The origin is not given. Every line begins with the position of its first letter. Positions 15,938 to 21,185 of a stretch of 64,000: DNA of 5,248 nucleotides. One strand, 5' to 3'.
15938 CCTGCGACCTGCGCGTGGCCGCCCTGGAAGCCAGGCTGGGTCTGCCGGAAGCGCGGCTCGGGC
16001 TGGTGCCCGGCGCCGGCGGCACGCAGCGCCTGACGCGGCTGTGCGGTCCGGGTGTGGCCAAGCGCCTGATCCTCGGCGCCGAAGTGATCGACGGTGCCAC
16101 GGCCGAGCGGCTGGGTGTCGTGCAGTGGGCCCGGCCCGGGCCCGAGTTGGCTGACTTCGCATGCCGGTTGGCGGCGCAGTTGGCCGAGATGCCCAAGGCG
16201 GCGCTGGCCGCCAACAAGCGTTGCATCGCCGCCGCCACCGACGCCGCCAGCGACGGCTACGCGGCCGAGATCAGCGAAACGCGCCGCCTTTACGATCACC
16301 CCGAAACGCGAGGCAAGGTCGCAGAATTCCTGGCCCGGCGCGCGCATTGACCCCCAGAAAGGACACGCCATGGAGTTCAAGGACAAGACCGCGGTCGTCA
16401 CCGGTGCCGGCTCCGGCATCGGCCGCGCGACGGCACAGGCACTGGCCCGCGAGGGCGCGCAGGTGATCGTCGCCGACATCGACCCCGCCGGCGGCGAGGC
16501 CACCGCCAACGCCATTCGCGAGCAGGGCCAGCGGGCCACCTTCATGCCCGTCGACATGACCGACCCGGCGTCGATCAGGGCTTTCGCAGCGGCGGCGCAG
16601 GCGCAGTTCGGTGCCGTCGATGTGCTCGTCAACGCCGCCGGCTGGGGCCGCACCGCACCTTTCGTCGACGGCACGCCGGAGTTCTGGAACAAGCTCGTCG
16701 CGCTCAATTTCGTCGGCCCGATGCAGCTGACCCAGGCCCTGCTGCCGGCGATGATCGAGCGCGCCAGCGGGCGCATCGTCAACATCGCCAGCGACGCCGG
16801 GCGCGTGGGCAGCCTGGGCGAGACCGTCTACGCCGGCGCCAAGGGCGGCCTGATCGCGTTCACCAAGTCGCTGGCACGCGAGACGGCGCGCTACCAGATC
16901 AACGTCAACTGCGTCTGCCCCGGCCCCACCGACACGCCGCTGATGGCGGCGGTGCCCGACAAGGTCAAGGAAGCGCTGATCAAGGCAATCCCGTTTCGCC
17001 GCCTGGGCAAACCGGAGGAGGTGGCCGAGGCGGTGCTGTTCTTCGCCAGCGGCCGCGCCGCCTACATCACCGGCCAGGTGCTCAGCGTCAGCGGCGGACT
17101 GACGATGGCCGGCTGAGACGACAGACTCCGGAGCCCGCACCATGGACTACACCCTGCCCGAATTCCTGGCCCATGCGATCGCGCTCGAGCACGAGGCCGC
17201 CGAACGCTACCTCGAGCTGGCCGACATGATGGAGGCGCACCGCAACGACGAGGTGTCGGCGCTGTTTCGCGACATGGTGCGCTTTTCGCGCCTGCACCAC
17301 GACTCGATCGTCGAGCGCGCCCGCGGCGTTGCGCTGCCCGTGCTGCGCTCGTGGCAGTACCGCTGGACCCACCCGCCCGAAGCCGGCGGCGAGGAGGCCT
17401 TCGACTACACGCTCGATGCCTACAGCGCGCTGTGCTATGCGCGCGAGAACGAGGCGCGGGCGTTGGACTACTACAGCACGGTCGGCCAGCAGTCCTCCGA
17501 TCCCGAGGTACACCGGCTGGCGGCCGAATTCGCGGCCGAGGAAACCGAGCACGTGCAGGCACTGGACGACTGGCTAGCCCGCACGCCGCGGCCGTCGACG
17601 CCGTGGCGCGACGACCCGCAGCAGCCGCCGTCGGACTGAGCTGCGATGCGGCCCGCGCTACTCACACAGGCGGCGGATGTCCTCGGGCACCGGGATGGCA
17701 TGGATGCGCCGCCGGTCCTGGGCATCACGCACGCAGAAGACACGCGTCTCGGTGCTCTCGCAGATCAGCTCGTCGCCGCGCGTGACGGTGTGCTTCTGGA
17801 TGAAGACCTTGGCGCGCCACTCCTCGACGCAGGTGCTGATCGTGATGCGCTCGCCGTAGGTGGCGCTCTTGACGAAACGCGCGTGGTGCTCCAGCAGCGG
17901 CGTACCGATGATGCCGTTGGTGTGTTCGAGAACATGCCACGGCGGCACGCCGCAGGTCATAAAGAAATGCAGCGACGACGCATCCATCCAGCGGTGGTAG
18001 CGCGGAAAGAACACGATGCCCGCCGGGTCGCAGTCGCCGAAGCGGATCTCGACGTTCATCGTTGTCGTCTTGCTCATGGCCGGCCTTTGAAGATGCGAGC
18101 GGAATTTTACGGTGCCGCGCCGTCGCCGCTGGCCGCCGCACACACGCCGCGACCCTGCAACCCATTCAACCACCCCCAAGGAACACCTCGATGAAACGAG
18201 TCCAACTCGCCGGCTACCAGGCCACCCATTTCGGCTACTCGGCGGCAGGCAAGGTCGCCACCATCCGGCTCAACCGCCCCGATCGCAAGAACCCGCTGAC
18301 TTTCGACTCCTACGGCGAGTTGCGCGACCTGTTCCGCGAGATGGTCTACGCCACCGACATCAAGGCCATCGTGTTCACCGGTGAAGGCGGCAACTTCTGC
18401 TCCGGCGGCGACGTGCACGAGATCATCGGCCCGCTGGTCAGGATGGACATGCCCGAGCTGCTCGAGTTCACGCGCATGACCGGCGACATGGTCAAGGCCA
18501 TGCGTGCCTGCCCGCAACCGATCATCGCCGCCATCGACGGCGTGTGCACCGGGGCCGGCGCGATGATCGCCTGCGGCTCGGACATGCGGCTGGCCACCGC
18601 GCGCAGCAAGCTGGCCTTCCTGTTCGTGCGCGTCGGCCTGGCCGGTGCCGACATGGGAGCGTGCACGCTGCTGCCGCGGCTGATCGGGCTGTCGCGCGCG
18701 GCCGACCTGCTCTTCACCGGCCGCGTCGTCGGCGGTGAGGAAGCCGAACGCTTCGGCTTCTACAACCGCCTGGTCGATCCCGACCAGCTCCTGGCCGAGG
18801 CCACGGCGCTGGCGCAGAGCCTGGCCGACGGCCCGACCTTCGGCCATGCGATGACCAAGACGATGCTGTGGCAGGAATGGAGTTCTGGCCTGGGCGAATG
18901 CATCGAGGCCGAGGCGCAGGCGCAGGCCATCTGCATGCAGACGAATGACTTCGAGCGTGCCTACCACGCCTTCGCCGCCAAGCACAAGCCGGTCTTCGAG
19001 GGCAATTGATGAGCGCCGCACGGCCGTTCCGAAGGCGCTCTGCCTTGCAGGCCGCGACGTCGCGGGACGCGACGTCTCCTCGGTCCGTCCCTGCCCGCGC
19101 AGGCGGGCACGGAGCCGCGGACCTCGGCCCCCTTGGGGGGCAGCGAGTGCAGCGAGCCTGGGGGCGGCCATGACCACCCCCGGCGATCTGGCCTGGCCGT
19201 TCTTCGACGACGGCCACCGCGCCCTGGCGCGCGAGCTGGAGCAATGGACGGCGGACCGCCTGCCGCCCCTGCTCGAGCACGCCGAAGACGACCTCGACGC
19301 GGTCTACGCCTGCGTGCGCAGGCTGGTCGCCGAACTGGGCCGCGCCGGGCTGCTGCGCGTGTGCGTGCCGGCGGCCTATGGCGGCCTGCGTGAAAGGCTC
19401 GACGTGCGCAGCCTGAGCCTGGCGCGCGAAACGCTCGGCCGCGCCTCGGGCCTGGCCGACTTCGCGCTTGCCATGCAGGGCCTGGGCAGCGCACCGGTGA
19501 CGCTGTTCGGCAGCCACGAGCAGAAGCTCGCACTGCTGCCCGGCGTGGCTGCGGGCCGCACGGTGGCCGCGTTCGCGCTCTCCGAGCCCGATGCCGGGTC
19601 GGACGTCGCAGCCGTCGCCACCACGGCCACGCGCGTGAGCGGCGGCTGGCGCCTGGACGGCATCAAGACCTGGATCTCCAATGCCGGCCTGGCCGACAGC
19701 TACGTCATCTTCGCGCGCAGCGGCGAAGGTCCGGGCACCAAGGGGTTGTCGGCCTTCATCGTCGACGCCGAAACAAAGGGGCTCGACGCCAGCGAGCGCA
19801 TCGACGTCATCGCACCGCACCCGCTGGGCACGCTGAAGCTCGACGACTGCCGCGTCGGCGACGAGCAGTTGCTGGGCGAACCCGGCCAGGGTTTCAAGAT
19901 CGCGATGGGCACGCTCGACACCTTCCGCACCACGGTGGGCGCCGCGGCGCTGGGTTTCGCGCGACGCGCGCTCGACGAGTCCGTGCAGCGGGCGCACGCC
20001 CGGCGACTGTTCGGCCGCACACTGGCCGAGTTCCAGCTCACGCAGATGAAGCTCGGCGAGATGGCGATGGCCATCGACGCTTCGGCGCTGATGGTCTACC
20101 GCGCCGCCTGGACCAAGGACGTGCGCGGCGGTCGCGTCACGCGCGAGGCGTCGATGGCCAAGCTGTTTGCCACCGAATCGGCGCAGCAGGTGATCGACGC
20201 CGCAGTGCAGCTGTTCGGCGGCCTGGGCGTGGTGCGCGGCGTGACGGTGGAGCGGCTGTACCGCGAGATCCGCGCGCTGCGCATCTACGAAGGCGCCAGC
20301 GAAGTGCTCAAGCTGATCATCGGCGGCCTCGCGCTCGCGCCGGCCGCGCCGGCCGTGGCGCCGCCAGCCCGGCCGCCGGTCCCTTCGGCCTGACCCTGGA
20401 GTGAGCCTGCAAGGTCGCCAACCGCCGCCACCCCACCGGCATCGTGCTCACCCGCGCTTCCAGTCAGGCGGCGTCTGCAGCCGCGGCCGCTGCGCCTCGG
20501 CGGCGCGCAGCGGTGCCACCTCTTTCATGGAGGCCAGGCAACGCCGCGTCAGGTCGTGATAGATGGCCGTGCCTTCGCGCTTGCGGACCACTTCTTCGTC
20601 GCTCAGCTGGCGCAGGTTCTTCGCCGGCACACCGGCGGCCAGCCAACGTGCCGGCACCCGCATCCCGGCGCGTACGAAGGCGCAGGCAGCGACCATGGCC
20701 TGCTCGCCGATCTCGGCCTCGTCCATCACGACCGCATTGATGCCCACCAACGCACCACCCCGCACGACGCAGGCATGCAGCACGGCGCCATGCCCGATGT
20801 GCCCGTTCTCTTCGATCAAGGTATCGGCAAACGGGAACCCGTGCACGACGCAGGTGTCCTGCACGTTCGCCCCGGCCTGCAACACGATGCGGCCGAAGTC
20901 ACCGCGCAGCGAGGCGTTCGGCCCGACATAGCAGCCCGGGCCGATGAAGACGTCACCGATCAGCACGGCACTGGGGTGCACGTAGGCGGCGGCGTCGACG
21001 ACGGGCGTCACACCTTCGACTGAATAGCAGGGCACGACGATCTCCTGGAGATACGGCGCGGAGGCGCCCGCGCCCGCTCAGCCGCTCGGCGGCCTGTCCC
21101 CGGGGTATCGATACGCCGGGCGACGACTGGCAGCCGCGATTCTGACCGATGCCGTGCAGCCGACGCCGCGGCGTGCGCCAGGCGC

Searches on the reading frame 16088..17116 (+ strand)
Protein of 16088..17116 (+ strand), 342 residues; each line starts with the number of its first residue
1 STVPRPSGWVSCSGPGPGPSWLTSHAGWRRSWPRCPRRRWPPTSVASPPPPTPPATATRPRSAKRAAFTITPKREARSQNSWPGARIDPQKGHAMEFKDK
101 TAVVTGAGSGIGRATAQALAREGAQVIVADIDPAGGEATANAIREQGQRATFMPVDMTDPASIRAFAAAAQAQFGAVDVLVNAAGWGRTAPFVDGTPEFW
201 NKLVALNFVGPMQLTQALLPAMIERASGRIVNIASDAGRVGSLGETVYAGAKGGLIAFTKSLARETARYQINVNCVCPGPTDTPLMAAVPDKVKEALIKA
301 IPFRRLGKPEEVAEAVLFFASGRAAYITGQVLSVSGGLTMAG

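Call 52: search_protein_families(library=pfam, proteins=[window:16088-17116:+], max_evalue=0.00001)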
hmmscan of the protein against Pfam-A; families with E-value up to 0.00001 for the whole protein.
window:16088-17116:+ (342 aa): 3 families
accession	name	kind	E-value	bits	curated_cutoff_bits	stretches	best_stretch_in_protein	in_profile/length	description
PF13561.12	adh_short_C2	-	2.9e-67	227.1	27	1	106-339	1-236/236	Enoyl-(Acyl carrier protein) reductase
PF00106.31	adh_short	-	5e-62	209.3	26.6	1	100-291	1-192/195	short chain dehydrogenase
PF08659.16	KR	-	1.1e-15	58.5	22.6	1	101-264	2-165/180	KR domain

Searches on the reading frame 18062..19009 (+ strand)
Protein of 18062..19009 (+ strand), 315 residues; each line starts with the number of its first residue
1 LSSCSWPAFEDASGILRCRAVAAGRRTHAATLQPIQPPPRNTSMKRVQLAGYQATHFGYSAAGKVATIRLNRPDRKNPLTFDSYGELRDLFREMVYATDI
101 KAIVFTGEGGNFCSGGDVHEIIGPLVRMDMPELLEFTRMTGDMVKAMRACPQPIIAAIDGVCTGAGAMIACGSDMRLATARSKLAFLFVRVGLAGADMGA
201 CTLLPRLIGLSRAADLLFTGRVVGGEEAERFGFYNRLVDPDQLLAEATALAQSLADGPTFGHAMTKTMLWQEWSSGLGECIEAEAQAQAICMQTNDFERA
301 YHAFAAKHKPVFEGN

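Call 52: search_protein_families(library=pfam, proteins=[window:18062-19009:+], max_evalue=0.00001)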
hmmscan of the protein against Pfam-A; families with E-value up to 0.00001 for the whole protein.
window:18062-19009:+ (315 aa): 2 families
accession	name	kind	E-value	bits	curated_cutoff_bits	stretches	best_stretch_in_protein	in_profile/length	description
PF00378.25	ECH_1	-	7e-38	130.8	27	1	63-314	4-250/251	Enoyl-CoA hydratase/isomerase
PF16113.10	ECH_2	-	5.3e-25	89.1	27.2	1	66-263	2-198/335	Enoyl-CoA hydratase/isomerase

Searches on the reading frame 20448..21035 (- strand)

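Call 7: search_protein_families(library=pfam, proteins=[window:20448-21035:-])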
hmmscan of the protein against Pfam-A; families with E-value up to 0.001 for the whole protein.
window:20448-21035:- (195 aa): 2 families
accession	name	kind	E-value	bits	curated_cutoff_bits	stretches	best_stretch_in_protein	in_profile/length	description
PF00132.30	Hexapep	-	1.3e-10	41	27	2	89-122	2-35/36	Bacterial transferase hexapeptide (six repeats)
PF25084.1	LbH_EIF2B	-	0.00074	19.9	54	0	22-113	15-103/105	EIF2B subunit epsilon LbH domain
